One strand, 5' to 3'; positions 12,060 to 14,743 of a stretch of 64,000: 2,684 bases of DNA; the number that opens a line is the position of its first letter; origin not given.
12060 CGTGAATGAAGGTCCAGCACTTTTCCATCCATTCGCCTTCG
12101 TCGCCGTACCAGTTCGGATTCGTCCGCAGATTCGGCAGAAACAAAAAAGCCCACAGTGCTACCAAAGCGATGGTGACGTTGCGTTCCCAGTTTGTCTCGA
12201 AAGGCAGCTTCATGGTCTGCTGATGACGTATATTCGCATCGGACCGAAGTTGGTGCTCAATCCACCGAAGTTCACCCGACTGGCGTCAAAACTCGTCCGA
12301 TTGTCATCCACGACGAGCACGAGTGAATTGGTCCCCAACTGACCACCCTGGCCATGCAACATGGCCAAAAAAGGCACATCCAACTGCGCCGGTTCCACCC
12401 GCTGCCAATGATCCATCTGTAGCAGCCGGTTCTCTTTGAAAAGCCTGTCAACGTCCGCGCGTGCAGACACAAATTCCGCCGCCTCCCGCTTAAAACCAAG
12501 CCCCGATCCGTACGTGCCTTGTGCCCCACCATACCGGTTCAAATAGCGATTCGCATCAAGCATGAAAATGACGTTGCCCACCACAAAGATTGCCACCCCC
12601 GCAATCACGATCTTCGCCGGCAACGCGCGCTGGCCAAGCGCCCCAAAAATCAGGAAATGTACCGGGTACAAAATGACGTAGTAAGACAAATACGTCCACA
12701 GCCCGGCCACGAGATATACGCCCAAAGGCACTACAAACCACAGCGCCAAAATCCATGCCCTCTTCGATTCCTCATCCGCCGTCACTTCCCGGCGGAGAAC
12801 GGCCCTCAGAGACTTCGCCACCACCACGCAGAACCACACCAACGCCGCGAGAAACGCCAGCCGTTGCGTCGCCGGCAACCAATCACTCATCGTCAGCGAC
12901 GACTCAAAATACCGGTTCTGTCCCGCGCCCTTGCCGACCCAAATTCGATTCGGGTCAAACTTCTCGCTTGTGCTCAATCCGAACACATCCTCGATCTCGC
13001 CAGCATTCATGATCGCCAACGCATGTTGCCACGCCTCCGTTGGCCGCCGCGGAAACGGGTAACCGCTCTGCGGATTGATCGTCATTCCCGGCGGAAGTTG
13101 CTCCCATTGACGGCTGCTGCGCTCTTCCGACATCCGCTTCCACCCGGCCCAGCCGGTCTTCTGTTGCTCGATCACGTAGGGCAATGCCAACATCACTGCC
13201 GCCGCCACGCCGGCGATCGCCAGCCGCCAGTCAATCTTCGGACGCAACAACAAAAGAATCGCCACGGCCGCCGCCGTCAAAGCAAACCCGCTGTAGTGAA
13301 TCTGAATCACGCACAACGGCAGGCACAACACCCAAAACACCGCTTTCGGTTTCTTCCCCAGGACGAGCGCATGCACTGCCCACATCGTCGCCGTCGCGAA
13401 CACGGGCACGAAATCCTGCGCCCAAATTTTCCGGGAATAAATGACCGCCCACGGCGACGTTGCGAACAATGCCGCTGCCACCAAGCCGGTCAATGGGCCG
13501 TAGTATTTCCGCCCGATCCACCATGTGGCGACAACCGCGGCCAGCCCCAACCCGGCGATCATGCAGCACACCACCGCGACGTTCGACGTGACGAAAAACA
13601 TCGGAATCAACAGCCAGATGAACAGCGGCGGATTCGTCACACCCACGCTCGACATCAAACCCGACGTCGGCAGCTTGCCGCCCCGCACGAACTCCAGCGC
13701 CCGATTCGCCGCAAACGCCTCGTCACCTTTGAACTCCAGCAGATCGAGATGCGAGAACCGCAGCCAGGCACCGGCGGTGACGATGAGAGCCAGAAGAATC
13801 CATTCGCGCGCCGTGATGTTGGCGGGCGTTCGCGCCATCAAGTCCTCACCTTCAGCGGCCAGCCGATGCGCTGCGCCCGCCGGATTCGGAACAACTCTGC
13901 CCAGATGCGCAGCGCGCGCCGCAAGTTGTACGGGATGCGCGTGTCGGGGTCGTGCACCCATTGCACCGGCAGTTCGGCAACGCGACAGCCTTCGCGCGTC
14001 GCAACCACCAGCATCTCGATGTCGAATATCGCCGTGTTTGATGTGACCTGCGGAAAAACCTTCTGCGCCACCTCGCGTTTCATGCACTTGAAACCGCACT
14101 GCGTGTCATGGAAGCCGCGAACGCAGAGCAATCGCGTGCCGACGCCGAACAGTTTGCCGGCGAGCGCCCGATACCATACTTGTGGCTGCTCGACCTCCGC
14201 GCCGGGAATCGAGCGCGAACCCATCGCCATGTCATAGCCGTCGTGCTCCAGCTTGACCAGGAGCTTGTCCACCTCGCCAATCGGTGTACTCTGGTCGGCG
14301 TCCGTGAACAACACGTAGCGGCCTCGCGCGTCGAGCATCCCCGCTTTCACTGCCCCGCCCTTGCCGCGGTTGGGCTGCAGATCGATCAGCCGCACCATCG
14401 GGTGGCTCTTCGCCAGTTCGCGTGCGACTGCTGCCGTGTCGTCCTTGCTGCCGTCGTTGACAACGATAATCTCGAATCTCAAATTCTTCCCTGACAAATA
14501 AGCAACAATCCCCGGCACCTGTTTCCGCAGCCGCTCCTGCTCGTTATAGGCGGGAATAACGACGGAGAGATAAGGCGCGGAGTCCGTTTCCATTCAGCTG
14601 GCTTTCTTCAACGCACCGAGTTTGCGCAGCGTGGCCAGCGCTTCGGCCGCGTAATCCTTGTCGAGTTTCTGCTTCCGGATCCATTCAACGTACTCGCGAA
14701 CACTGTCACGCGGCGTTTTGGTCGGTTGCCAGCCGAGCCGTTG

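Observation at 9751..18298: Candidate polyprenyl-phospho-heptose glycosylation system: two GT2/GT-C pairs next to a complete GDP-D-glycero-manno-heptose pathway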

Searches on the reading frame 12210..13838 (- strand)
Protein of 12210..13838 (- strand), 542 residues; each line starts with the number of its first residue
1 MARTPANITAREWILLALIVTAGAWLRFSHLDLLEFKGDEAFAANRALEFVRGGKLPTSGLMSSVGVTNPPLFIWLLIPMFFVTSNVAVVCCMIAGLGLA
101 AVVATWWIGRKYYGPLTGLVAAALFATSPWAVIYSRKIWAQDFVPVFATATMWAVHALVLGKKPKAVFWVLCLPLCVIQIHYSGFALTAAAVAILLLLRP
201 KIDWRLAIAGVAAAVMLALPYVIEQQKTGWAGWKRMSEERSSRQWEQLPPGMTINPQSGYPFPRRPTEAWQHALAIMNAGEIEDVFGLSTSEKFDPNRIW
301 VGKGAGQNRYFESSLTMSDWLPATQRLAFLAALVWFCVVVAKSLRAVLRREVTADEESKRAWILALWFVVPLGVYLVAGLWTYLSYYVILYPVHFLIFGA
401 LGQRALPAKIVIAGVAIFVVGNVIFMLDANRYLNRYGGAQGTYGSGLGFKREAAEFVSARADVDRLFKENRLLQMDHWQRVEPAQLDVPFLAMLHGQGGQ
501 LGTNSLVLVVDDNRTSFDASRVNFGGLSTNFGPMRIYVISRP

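Call 4: search_protein_families(library=pfam, proteins=[window:12210-13838:-], max_evalue=0.01)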
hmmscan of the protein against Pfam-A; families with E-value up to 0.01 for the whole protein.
window:12210-13838:- (542 aa): 1 family
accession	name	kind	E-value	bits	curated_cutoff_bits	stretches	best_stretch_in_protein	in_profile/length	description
PF13231.12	PMT_2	-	0.0087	16.7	26.1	1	70-222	3-158/160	Dolichyl-phosphate-mannose-protein mannosyltransferase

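Call 5: search_protein_families(library=ncbifam, proteins=[window:12210-13838:-], max_evalue=0.01)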
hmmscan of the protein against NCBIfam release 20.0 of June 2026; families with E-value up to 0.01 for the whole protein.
window:12210-13838:- (542 aa): 2 families
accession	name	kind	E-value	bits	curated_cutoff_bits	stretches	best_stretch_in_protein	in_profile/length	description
TIGR03663.1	TIGR03663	subfamily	0.00072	18.7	126.25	1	15-182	3-148/435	flippase activity-associated protein Agl23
TIGR04154.1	archaeo_STT3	subfamily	0.0049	15.3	450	1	88-133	96-141/831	oligosaccharyl transferase, archaeosortase A system-associated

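Call 29: find_homologous_proteins(query=window:12210-13838:-)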
Query window:12210-13838:- (542 aa): 239 proteins with E <= 0.001 among 8000 candidates; the best 120 are listed.
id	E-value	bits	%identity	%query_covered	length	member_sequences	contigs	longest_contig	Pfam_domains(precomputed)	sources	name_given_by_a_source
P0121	0.0e+0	1229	100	100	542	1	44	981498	-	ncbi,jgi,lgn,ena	ncbi:MAG: hypothetical protein ABSH21_02565 [Verrucomicrobiia bacterium]|jgi:4-amino-4-deoxy-L-arabi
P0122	0.0e+0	1227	100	100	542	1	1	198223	-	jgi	jgi:4-amino-4-deoxy-L-arabinose transferase-like glycosyltransferase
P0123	0.0e+0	1227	100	100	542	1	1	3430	-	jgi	-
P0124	0.0e+0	1226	100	100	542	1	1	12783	-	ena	-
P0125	0.0e+0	1226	100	100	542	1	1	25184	-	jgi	-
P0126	0.0e+0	1225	100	100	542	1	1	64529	-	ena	-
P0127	0.0e+0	1223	99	100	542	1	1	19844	-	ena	-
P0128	0.0e+0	1199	97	100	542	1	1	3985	-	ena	-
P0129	0.0e+0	1046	85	98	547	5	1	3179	-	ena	-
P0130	0.0e+0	1045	85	98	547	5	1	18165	-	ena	-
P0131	0.0e+0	1023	82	99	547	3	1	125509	-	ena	-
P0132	0.0e+0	1021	81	99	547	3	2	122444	-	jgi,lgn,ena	-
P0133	0.0e+0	1018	83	98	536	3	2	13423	-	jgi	-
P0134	0.0e+0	1011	80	100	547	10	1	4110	-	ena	-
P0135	0.0e+0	1010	82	98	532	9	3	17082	-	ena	-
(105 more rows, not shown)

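Call 41: predict_structure(alignment_id=A2)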
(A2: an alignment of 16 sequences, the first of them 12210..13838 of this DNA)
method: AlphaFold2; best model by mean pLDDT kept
length: 542 residues; sequences in the alignment: 16
mean_pLDDT: 73.1   pTM: 0.76
mean pLDDT of the five models: 73.1, 72.1, 69.3, 68.5, 66.0
residues with pLDDT >= 90: 115; 70-90: 220; 50-70: 112; < 50: 95
segments of 3 or more residues with pLDDT < 50: 1-4, 62-69, 240-312, 438-445
pLDDT, mean of each block of 10 residues (from residue 1): 64 94 84 57 75 70 43 83 82 86 94 94 84 59 84 96 97 88 85 94 97 87 73 56 43 38 41 37 39 43 45 63 81 86 82 77 91 76 56 84 88 90 82 58 50 83 83 71 68 73 84 57 73 80 67
secondary structure, 60 per line:
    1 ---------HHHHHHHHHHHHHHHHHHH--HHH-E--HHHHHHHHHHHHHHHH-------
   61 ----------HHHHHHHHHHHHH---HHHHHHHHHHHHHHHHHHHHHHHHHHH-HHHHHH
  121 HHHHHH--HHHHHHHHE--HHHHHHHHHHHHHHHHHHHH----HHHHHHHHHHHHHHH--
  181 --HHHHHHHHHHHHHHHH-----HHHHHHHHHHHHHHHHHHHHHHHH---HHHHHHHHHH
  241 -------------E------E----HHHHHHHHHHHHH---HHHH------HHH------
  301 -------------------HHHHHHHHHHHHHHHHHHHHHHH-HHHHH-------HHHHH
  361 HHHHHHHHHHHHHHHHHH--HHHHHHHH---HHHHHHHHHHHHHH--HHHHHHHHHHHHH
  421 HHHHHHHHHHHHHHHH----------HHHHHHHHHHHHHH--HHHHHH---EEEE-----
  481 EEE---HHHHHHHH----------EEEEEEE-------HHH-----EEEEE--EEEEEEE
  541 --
elements in order: H10-28 H38-53 H71-83 H87-113 H115-126 H129-136 H140-159 H164-178 H183-198 H204-227 H231-240 H266-278 H282-285 H320-342 H344-348 H356-378 H381-388 H392-405 H408-436 H447-460 H463-468 E472-475 E481-483 H487-494 E505-511 E527-531 E534-540

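Call 44: fold_search(model_id=the predicted structure, library=pdb)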
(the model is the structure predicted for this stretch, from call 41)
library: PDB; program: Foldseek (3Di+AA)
matches with E <= 10: 426; with E <= 0.001: 12
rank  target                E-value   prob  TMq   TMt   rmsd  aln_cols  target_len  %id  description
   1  5ezm                  7.3e-06  1.00  0.44  0.44  17.4       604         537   12  Crystal Structure of ArnT from Cupriavidus metallidurans in the apo state (released 2016-02-17)
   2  5f15                  2.2e-05  1.00  0.46  0.46  17.6       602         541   13  Crystal Structure of ArnT from Cupriavidus metallidurans bound to Undecaprenyl phosphate (released 2016-02-17)
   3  3wak                  3.4e-05  1.00  0.41  0.28  16.2       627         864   10  Crystal structure of the Archaeoglobus fulgidus oligosaccharyltransferase (O29867_ARCFU) in the apo form (released 2013-10-30)
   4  9dlf_C                9.2e-05  1.00  0.43  0.39  11.4       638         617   12  Arabinosyltransferase AftB in complex with Fab_B3 (released 2025-06-25)
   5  9s6t_A                1.2e-04  1.00  0.47  0.52  10.7       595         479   11  Ternary cryo-EM structure of chicken ALG12 with Dol25-PP-GlcNAc2Man7, Dol25-P-Man, and Fab (released 2026-03-18)
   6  5gmy_A                2.6e-04  1.00  0.40  0.28  15.5       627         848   10  Crystal structure of the Archaeoglobus fulgidus oligosaccharyltransferase (O29867_ARCFU) tethered with an acceptor pep (released 2017-02-01)
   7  9n9j_I                2.9e-04  1.00  0.44  0.36  16.7       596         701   13  Structure of a GRP94 folding intermediate engaged with a CCDC134- and FKBP11-bound secretory translocon (released 2025-11-19)
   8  8pn9_A                4.1e-04  1.00  0.46  0.39  13.5       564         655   12  Structure of human oligosaccharyltransferase OST-A complex bound to NGI-1 (released 2024-05-08)
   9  8b6l_I                4.3e-04  1.00  0.41  0.34  17.8       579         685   12  Subtomogram average of the human Sec61-TRAP-OSTA-translocon (released 2022-12-07)
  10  6s7t_A                6.0e-04  1.00  0.44  0.35  16.0       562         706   15  Cryo-EM structure of human oligosaccharyltransferase complex OST-B (released 2019-12-18)
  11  6s7o_A                8.0e-04  1.00  0.45  0.39  13.5       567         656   12  Cryo-EM structure of human oligosaccharyltransferase complex OST-A (released 2019-12-18)
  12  9i5k_A                8.3e-04  1.00  0.42  0.46  11.2       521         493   14  Structure of the Chaetomium thermophilum Pmt4 homodimer (C2 symmetry) (released 2025-12-24)
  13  3waj                  1.1e-03  1.00  0.41  0.29  16.7       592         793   10  Crystal structure of the Archaeoglobus fulgidus oligosaccharyltransferase (O29867_ARCFU) complex with Zn and sulfate (released 2013-10-30)
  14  8agb_A                1.2e-03  1.00  0.48  0.41  13.3       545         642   12  Structure of yeast oligosaccharylransferase complex with lipid-linked oligosaccharide bound (released 2022-12-07)
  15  7oci_F                1.2e-03  1.00  0.47  0.41  13.0       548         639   11  Cryo-EM structure of yeast Ost6p containing oligosaccharyltransferase complex (released 2022-02-16)
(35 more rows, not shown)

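Call 89: search_solved_structures(query=A2, max_evalue=1)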
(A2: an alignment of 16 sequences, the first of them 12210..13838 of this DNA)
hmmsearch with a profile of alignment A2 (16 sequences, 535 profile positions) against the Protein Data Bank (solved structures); distinct sequences matched with E-value up to 1: 0.

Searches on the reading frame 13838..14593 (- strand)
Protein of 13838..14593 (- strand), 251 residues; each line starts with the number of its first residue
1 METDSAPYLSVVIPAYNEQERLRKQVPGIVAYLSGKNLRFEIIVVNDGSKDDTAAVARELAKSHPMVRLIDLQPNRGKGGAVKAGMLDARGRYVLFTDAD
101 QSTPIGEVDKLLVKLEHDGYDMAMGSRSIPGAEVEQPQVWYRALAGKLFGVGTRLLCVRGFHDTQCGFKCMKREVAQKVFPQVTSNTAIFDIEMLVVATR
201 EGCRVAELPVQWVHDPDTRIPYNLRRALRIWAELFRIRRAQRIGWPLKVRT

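Call 4: search_protein_families(library=pfam, proteins=[window:13838-14593:-], max_evalue=0.01)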
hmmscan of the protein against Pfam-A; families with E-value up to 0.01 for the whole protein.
window:13838-14593:- (251 aa): 3 families
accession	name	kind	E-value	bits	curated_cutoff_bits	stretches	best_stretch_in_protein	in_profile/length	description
PF00535.33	Glycos_transf_2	-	1.5e-30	106.8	23.3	1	10-180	1-168/168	Glycosyl transferase family 2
PF13641.12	Glyco_tranf_2_3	-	1e-11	45.7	27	1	8-127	2-123/230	Glycosyltransferase like family 2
PF10111.15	Glyco_tranf_2_2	-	2.1e-06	27.9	27.3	1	10-110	1-101/276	Glycosyltransferase like family 2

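Call 5: search_protein_families(library=ncbifam, proteins=[window:13838-14593:-], max_evalue=0.01)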
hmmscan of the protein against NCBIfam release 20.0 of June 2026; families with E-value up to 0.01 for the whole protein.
window:13838-14593:- (251 aa): 25 families
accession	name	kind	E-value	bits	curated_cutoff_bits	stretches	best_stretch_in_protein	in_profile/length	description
TIGR03937.1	PgaC_IcaA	equivalog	3.6e-19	69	422.3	1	2-101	40-136/407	poly-beta-1,6-N-acetyl-D-glucosamine synthase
NF047588.1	GlcsyltransPgfSStrep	equivalog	2.7e-18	66.2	500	1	9-177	3-165/308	glycosyltransferase PgfS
NF041875.1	EPS_EpsD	equivalog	1.3e-17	64.2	370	1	9-147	1-138/325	exopolysaccharide biosynthesis glycosyltransferase EpsD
NF007482.0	PRK10073.1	equivalog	1.4e-17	63.7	423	1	4-123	3-118/334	glycosyltransferase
NF041391.1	DPhHxTase_Halo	equivalog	3.5e-17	62.1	375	1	15-212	3-183/213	dolichyl-phosphate hexose transferase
NF007986.1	PRK10714.1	equivalog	1.4e-16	60.4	529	1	9-180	8-173/316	undecaprenyl-phosphate 4-deoxy-4-formamido-L-arabinose transferase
NF058614.1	PPMAGASynPpgS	equivalog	5.1e-13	49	370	1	11-212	4-196/226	polyprenyl-phospho-N-acetylgalactosaminyl synthase PpgS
TIGR04182.1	glyco_TIGR04182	equivalog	1.3e-12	47.7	325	1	10-238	3-218/293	S-layer glycoprotein N-glycosyltransferase AglJ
TIGR03965.1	mycofact_glyco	equivalog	1.4e-12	47.3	280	1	3-121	70-185/467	mycofactocin biosynthesis glycosyltransferase MftF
NF010496.0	PRK13915.1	equivalog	2.2e-12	46.7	262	1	8-104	32-130/307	glucosyl-3-phosphoglycerate synthase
TIGR03469.1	HpnB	hypoth_equivalog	3e-12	46.3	379.25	1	4-123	41-168/386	hopene-associated glycosyltransferase HpnB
TIGR04283.1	glyco_like_mftF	equivalog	8.9e-12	45.1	182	1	9-113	1-95/221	TIGR04283 family arsenosugar biosynthesis glycosyltransferase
NF050050.1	ProtGlycPglI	equivalog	2.5e-11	43.5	500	1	7-126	2-118/306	GalNAc(5)-diNAcBac-PP-undecaprenol beta-1,3-glucosyltransferase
NF047683.1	TeichurnBiosyTuaG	equivalog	3.3e-11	43.3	400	1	5-121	4-117/252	teichuronic acid biosynthesis protein TuaG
NF038302.1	EPS_HpsE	equivalog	4.2e-10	39.1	300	1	9-102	3-98/307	hormogonium polysaccharide biosynthesis glycosyltransferase HpsE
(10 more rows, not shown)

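Call 18: search_solved_structures(query=window:13838-14593:-, max_evalue=0.00001, show_alignments=1)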
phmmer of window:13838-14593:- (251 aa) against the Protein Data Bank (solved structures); distinct sequences matched with E-value up to 0.00001: 18.
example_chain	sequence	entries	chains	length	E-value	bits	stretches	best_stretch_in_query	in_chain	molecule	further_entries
5mlz_A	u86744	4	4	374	1.1e-18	70.9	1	9-209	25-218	Dolichol monophosphate mannose synthase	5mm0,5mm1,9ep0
5eke_A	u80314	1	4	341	1e-15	61.2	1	6-177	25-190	Uncharacterized glycosyltransferase sll0501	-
5ekp_C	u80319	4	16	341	1e-15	61.2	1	6-177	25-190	Uncharacterized glycosyltransferase sll0501 | Glycosyltransferase sll0501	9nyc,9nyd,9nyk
9nye_A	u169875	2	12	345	1e-15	61.1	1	6-177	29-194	Glycosyltransferase sll0501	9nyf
9hwj_A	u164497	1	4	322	9.5e-14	54.7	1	8-181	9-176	Undecaprenyl-phosphate 4-deoxy-4-formamido-L-arabinose transferase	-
9bhc_C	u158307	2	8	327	2.4e-11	46.9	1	8-175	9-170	Undecaprenyl-phosphate 4-deoxy-4-formamido-L-arabinose transferase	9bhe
5hea_A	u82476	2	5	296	2.7e-11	46.7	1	4-122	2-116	Putative glycosyltransferase (GalT1)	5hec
8vxh_A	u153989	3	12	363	2.9e-11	46.6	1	5-174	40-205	Undecaprenyl-phosphate 4-deoxy-4-formamido-L-arabinose transferase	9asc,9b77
2z87_A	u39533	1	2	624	8.3e-11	45.1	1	6-103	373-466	Chondroitin synthase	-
2z86_A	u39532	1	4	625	8.4e-11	45.1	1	6-103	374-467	Chondroitin synthase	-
6yv7_B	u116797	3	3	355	1.3e-08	37.9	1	6-107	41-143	Glycosyl transferase, family 2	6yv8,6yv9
6yv7_A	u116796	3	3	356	1.3e-08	37.9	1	6-107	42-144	Glycosyl transferase, family 2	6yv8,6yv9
9jma_A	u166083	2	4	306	2.9e-08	36.7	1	9-101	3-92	GalNAc(5)-diNAcBac-PP-undecaprenol beta-1,3-glucosyltransferase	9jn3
3bcv_A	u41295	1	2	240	1.9e-07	34.1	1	7-101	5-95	Putative glycosyltransferase protein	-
6p61_A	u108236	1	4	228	4.7e-07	32.8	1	5-102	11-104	Glycosyltransferase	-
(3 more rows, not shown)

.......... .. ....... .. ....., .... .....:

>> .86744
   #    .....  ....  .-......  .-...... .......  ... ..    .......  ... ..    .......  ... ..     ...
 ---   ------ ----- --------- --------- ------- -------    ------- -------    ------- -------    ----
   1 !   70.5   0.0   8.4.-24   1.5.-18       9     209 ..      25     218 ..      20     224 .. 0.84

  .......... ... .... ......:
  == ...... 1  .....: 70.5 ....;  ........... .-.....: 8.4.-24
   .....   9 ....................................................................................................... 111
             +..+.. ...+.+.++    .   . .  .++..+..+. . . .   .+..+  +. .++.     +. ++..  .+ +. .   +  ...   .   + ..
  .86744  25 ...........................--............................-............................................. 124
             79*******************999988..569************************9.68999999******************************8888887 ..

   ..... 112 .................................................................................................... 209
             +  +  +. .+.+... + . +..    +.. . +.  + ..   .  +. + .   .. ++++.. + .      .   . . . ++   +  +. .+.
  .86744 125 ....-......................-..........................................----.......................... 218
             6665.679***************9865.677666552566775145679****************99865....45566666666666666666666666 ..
